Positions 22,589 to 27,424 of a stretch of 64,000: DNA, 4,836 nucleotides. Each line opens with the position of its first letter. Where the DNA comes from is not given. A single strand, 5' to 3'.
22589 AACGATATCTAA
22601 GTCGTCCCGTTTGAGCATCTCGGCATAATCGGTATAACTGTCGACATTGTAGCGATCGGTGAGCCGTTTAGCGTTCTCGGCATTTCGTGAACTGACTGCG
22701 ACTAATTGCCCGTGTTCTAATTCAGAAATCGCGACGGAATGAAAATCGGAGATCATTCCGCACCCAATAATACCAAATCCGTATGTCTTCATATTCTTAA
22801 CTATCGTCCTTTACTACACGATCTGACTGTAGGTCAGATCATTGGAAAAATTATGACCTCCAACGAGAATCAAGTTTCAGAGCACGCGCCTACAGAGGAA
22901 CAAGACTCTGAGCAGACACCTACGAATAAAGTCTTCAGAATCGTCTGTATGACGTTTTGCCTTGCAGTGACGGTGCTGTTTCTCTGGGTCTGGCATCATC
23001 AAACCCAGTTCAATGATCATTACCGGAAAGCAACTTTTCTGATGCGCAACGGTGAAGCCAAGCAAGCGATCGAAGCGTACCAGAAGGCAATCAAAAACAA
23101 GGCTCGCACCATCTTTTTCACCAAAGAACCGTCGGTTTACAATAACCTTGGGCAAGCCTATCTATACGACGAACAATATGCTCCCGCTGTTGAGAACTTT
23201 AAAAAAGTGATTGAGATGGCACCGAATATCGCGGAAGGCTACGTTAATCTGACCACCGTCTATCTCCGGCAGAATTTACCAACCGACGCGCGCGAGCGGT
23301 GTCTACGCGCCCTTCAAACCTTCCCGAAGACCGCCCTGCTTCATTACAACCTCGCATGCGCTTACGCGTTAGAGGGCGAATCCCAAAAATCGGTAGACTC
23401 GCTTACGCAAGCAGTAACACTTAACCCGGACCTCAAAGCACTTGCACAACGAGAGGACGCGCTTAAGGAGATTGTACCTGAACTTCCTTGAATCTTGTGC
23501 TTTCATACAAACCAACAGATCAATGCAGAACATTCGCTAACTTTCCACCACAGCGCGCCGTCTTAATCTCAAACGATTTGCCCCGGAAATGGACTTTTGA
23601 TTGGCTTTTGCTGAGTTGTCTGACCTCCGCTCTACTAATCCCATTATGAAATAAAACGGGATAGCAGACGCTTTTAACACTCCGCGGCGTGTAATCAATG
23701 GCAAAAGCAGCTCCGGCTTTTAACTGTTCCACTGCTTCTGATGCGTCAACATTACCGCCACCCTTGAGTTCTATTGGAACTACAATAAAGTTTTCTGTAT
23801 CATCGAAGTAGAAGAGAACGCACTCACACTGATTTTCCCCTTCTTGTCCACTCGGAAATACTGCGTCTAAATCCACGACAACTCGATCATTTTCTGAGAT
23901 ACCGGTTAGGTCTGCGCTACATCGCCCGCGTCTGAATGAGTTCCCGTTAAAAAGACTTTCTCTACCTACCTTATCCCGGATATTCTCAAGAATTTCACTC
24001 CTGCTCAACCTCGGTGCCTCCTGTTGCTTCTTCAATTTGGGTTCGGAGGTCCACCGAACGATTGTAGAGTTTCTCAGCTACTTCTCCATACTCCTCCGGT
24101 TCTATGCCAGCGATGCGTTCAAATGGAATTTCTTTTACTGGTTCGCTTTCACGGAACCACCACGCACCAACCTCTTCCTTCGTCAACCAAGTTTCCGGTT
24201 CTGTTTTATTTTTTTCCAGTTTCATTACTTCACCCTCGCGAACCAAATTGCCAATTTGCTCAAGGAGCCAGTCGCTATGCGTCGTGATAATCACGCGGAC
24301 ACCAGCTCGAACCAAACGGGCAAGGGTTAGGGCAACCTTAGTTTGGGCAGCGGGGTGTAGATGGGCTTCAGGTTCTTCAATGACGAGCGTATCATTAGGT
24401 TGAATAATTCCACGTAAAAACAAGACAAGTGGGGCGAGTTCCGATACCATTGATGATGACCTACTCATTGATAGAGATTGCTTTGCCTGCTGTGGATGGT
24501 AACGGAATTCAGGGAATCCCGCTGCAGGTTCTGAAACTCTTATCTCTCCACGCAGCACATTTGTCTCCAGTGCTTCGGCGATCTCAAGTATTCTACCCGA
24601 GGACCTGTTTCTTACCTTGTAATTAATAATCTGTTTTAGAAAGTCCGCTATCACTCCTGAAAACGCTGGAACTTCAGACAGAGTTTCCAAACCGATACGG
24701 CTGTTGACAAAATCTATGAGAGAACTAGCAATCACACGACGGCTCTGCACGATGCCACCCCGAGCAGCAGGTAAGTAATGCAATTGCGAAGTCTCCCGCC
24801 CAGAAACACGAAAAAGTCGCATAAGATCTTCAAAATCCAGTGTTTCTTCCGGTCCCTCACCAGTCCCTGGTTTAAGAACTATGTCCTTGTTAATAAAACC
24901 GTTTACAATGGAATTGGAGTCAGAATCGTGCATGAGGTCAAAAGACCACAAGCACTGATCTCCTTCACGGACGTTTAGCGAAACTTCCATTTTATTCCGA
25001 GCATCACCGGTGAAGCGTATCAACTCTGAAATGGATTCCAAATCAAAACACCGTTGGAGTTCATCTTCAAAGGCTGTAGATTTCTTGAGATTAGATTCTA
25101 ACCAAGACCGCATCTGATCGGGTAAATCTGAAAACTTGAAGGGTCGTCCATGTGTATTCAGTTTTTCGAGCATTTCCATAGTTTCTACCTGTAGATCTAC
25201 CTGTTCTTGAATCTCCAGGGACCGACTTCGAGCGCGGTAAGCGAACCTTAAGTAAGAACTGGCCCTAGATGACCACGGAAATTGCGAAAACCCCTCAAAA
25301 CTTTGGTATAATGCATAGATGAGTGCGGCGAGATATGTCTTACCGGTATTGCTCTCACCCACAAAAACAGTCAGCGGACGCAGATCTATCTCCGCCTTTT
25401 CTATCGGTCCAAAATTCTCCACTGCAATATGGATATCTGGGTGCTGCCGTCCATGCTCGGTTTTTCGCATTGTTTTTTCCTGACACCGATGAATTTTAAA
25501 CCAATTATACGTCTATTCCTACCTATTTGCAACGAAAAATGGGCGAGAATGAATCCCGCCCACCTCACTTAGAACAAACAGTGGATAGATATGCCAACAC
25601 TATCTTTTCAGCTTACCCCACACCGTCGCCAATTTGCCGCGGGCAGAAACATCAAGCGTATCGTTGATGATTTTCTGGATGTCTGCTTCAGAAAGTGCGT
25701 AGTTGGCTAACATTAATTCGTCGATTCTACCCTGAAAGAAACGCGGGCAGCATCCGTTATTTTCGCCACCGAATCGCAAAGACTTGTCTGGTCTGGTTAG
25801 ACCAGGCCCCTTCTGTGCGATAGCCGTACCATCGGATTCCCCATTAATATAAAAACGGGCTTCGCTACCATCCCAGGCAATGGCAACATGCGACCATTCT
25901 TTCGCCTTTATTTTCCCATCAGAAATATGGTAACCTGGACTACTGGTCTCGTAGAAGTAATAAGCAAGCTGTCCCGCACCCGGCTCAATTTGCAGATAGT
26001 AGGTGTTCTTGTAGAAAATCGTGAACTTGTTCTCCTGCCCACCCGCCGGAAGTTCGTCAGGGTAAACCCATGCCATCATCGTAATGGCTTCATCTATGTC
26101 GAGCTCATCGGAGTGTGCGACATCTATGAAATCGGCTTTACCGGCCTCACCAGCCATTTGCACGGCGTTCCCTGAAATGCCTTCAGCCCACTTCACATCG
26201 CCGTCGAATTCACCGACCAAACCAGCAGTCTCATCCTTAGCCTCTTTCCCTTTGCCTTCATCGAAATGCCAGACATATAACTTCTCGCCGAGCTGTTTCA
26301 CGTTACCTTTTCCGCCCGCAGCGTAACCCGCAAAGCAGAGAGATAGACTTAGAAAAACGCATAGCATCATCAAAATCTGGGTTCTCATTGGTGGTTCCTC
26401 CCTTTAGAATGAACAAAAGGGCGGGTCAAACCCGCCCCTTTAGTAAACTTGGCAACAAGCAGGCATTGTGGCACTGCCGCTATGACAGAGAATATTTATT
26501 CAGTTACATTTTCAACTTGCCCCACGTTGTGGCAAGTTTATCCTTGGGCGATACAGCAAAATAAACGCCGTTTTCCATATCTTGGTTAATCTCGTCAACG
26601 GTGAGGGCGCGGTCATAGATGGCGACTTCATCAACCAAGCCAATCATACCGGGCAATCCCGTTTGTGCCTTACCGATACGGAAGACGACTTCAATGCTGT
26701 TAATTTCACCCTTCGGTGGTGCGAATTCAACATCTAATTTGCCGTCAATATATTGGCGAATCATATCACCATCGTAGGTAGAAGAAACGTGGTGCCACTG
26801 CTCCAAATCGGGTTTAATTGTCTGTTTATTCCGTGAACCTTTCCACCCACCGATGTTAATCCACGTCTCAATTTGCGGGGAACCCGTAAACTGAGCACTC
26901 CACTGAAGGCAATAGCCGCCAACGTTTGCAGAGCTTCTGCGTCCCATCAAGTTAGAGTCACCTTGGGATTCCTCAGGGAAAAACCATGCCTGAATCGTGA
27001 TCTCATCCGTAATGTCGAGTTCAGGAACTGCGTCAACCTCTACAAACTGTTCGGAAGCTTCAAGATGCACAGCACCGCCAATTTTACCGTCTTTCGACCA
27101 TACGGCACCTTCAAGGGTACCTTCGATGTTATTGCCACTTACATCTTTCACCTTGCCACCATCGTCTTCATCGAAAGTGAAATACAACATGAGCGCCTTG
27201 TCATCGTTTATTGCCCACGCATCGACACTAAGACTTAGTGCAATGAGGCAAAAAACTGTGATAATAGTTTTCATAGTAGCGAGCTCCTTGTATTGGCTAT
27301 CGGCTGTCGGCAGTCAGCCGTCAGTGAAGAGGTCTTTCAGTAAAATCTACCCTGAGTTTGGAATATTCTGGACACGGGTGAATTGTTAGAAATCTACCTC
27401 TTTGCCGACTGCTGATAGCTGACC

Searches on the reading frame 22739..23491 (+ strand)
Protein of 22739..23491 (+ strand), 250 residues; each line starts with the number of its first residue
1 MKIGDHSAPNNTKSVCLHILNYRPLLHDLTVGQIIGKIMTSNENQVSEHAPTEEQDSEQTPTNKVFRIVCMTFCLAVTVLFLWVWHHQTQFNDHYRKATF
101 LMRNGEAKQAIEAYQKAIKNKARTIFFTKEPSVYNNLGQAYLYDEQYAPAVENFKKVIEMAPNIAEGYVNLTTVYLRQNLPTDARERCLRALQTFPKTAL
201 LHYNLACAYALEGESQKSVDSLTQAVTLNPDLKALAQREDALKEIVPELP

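Call 79: search_protein_families(library=pfam, proteins=[window:22739-23491:+], max_evalue=0.00001)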
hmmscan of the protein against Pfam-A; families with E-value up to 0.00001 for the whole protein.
window:22739-23491:+ (250 aa): 12 families
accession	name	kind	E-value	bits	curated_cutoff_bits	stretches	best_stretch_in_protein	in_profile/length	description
PF00515.34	TPR_1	-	9.1e-20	70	27.8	1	132-163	2-33/34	Tetratricopeptide repeat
PF07719.23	TPR_2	-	2.2e-19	68.3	27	0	132-163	2-33/34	Tetratricopeptide repeat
PF13181.12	TPR_8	-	1.8e-16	59.2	25.7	0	132-163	2-33/34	Tetratricopeptide repeat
PF13424.12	TPR_12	-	3.8e-14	53.1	30.1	1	96-162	8-76/77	Tetratricopeptide repeat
PF13431.12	TPR_17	-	2.5e-11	43.4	24.4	0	154-185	2-33/34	Tetratricopeptide repeat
PF13414.12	TPR_11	-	5.6e-10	39.2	26.8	0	138-178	1-41/42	TPR repeat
PF13432.12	TPR_16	-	6.8e-10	39.7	32.7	0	136-196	2-62/65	Tetratricopeptide repeat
PF13428.12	TPR_14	-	1.4e-08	35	23.5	0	168-206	4-42/44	Tetratricopeptide repeat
PF13174.12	TPR_6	-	3.5e-08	34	26.3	0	95-120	4-29/33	Tetratricopeptide repeat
PF13176.12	TPR_7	-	1.3e-06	28.4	27.9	0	202-231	2-31/36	Tetratricopeptide repeat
PF13374.12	TPR_10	-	1.5e-06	28.4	27.5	0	133-160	4-31/42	Tetratricopeptide repeat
PF14559.12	TPR_19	-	5.4e-06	27.1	25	0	143-202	3-62/68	Tetratricopeptide repeat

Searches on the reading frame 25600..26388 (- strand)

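Call 79: search_protein_families(library=pfam, proteins=[window:25600-26388:-], max_evalue=0.00001)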
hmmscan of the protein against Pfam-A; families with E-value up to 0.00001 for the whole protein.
window:25600-26388:- (262 aa): 1 family
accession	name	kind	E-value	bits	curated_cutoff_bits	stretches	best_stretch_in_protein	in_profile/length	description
PF13385.13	Laminin_G_3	-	4.9e-26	92.1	27.6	1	85-238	4-151/151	Concanavalin A-like lectin/glucanases superfamily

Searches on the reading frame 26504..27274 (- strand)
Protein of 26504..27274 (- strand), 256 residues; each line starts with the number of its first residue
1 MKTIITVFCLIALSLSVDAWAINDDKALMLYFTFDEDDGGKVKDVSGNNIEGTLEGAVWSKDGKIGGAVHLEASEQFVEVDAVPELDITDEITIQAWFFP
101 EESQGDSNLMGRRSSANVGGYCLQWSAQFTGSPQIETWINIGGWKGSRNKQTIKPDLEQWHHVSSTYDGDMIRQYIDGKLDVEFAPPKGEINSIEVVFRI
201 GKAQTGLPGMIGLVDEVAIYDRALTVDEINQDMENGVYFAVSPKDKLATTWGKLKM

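Call 24: search_protein_families(library=pfam, proteins=[window:26504-27274:-])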
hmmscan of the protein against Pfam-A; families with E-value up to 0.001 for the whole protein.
window:26504-27274:- (256 aa): 1 family
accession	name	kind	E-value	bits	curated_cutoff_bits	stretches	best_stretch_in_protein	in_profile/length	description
PF13385.13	Laminin_G_3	-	3.3e-22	79.7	27.6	1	76-230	5-151/151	Concanavalin A-like lectin/glucanases superfamily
